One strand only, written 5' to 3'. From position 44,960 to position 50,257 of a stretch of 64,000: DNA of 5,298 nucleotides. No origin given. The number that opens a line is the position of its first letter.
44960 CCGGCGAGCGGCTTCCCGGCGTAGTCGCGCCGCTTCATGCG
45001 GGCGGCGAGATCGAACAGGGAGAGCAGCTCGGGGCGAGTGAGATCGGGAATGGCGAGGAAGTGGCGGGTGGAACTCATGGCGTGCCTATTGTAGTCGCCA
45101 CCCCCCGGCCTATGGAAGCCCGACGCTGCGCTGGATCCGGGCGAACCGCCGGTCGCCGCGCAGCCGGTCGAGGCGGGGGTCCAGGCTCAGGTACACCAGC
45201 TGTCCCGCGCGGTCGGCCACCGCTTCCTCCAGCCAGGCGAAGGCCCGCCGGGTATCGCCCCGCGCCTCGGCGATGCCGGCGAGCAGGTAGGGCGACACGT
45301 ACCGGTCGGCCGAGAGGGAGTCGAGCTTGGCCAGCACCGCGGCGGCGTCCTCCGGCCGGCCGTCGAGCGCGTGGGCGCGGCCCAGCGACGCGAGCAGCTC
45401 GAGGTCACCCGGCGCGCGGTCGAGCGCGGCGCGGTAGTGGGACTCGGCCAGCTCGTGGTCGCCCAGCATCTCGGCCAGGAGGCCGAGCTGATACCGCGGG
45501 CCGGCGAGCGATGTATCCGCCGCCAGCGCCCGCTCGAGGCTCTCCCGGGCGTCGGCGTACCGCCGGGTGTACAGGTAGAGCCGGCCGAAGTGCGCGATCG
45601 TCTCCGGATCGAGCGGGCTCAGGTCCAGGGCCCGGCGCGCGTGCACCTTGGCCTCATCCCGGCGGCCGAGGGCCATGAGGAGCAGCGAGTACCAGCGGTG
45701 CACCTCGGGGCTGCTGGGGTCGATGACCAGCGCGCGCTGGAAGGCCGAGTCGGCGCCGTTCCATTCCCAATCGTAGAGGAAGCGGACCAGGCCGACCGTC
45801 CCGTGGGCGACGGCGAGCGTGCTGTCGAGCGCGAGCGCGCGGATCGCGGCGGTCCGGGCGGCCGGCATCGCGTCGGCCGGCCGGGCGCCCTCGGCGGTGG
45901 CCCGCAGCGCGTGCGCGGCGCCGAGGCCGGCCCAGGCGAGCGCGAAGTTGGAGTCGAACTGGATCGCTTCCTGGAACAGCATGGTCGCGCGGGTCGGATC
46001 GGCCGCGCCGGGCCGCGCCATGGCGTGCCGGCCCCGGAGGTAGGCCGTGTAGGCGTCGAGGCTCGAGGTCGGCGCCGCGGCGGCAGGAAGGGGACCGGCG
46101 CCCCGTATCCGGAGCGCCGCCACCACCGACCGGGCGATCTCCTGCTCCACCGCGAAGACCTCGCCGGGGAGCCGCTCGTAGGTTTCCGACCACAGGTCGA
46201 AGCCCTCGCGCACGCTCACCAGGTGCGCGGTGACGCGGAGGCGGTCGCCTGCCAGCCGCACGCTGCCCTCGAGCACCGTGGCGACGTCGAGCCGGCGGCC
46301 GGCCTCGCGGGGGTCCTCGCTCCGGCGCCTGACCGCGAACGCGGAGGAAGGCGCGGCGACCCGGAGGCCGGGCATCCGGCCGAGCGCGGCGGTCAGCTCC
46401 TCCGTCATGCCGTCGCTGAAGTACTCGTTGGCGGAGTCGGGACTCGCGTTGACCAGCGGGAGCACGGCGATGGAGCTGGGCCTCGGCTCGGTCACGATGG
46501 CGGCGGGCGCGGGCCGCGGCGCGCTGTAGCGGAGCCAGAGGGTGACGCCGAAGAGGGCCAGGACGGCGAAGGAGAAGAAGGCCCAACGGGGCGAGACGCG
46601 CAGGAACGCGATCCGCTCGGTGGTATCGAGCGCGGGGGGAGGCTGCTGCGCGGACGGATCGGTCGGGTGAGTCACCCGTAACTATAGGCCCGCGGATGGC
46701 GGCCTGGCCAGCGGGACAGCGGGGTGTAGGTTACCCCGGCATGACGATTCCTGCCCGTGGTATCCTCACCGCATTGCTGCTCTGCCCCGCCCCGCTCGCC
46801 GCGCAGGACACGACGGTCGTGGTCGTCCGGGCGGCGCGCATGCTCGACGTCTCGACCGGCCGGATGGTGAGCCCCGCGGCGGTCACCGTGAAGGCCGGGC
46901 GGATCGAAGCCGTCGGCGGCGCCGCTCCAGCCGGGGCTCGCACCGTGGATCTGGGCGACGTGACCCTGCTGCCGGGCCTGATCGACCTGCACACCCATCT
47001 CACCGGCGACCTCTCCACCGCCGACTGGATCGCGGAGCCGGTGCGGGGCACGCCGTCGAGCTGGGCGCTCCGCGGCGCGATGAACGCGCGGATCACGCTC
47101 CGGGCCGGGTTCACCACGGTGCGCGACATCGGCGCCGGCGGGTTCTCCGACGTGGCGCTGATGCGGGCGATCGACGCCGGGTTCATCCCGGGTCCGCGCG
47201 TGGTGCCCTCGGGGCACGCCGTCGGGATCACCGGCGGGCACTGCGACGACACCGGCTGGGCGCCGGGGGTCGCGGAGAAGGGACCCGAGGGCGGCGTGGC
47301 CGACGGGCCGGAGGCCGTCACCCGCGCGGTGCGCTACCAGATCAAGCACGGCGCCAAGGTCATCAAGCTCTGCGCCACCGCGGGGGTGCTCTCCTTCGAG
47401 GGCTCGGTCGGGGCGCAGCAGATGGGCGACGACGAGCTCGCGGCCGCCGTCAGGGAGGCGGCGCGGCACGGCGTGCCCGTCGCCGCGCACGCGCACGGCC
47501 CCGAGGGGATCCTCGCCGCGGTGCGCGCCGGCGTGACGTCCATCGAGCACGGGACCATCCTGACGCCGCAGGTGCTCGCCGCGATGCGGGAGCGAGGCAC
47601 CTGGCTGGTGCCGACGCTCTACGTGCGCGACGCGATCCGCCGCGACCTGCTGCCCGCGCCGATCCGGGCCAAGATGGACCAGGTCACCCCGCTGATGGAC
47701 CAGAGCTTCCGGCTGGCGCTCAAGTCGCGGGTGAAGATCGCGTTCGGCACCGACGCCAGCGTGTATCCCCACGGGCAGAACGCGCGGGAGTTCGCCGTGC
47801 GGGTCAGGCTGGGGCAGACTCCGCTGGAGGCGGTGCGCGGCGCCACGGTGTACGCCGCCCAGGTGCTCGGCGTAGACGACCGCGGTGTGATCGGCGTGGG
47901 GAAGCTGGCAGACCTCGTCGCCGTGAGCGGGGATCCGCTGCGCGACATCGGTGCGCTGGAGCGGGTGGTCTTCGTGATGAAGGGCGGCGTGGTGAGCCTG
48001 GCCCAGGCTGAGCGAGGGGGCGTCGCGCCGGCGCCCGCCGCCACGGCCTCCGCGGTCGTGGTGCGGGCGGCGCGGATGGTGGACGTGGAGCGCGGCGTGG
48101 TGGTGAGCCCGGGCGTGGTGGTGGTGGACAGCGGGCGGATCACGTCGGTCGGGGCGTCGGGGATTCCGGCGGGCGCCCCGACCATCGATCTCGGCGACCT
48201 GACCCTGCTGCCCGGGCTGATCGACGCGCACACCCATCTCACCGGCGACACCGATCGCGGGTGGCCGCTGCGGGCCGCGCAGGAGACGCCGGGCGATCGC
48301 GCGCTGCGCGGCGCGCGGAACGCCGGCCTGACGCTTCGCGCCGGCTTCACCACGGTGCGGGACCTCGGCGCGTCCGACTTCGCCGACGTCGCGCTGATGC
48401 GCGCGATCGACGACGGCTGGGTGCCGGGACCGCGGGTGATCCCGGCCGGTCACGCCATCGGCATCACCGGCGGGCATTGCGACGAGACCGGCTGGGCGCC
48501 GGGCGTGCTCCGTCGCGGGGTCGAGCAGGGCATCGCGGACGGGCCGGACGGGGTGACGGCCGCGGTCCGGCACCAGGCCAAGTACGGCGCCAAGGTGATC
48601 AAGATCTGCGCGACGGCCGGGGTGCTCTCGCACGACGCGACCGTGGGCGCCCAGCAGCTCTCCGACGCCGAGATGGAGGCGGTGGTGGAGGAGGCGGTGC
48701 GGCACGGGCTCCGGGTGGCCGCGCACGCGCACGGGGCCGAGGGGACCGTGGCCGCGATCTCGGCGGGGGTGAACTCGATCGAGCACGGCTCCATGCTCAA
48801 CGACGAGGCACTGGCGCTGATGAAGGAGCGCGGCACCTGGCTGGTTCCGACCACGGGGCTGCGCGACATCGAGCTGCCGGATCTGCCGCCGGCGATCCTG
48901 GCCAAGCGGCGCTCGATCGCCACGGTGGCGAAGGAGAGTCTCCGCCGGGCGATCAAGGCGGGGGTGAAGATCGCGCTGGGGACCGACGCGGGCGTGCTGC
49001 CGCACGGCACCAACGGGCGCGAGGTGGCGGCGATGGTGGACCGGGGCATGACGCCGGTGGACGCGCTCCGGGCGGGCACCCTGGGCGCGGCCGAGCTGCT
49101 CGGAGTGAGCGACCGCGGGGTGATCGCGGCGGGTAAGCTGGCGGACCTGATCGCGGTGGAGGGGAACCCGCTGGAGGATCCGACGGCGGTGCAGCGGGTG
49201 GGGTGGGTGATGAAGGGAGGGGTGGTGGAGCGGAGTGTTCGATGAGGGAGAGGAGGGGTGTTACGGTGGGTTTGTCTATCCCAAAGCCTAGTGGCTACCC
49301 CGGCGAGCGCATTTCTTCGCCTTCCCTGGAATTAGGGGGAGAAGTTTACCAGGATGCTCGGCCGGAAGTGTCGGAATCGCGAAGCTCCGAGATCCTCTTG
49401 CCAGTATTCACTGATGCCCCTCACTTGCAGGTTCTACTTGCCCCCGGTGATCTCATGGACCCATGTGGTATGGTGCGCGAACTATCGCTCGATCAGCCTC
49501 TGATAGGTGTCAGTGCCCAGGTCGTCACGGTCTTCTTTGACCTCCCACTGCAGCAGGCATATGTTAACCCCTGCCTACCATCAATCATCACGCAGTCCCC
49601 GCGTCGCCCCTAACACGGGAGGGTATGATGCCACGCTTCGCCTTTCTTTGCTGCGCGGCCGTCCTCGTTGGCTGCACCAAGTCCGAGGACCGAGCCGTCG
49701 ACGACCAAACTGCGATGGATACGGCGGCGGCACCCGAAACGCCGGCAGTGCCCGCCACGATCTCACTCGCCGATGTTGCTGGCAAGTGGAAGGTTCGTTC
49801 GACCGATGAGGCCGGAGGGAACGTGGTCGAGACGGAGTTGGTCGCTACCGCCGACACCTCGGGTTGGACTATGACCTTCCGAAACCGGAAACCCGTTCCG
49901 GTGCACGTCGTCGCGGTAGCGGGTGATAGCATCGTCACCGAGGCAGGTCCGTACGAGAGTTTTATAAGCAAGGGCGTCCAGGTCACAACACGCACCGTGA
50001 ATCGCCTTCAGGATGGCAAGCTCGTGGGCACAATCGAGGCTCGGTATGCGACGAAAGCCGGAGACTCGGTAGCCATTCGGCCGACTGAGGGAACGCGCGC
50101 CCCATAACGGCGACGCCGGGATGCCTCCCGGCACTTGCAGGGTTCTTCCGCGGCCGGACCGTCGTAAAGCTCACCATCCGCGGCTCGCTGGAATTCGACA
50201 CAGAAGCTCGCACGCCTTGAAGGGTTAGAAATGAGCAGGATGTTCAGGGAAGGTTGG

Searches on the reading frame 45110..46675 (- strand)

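Call 91: search_protein_families(library=pfam, proteins=[window:45110-46675:-], max_evalue=0.001)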
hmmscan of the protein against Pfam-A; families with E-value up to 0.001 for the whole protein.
window:45110-46675:- (521 aa): 12 families
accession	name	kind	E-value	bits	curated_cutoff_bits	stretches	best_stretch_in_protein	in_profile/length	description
PF13431.12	TPR_17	-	4.2e-14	52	24.4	0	414-444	2-32/34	Tetratricopeptide repeat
PF07719.23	TPR_2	-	5e-14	51.6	27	0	323-354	1-32/34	Tetratricopeptide repeat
PF14559.12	TPR_19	-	3.3e-13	50.2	25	2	333-396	1-62/68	Tetratricopeptide repeat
PF13181.12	TPR_8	-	1.9e-12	46.7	25.7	0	395-422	5-32/34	Tetratricopeptide repeat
PF13428.12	TPR_14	-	5.5e-12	45.6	23.5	0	323-362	1-40/44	Tetratricopeptide repeat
PF13414.12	TPR_11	-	2.2e-11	43.7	26.8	0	234-256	17-39/42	TPR repeat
PF13432.12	TPR_16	-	1.2e-10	42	32.7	2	364-424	4-64/65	Tetratricopeptide repeat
PF00515.34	TPR_1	-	1.5e-10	40.9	27.8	0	395-423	5-33/34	Tetratricopeptide repeat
PF13424.12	TPR_12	-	2.7e-06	27.9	30.1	1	395-449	7-69/77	Tetratricopeptide repeat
PF13176.12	TPR_7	-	1e-05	25.6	27.9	0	364-387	6-29/36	Tetratricopeptide repeat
PF23914.1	TPR_CcmH_CycH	-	2e-05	25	42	0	347-453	40-149/158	Cytochrome c-type biogenesis protein H TPR domain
PF13174.12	TPR_6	-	0.00048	21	26.3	0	395-423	4-32/33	Tetratricopeptide repeat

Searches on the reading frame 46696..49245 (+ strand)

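Call 74: search_protein_families(library=pfam, proteins=[window:46696-49245:+], max_evalue=0.01)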
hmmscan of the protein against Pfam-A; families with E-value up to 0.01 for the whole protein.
window:46696-49245:+ (849 aa): 2 families
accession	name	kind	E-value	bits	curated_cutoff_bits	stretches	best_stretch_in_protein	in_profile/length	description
PF01979.26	Amidohydro_1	-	2e-94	317.1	25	2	503-841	1-341/345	Amidohydrolase family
PF07969.17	Amidohydro_3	-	5e-35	122.3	29.7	4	644-831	253-454/472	Amidohydrolase family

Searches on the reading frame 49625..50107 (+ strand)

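Call 61: search_protein_families(library=ncbifam, proteins=[window:49625-50107:+], max_evalue=0.01)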
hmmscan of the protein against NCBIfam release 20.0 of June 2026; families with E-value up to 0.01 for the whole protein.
window:49625-50107:+ (160 aa): 1 family
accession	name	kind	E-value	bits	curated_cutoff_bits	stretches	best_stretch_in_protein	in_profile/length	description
NF010779.0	PRK14182.1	equivalog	0.00094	18.4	537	1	112-158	217-261/282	bifunctional 5,10-methylene-tetrahydrofolate dehydrogenase/ 5,10-methylene-tetrahydrofolate cyclohydrolase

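Call 74: search_protein_families(library=pfam, proteins=[window:49625-50107:+], max_evalue=0.01)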
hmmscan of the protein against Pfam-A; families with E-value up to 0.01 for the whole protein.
window:49625-50107:+ (160 aa): 0 families

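Call 76: search_protein_families(library=phrogs, proteins=[window:49625-50107:+], max_evalue=0.01)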
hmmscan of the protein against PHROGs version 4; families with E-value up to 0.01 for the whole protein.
window:49625-50107:+ (160 aa): 1 family
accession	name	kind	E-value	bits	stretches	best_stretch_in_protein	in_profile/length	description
phrog_812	-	lysis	0.0067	17.6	0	1-62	1-52/102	Rz-like spanin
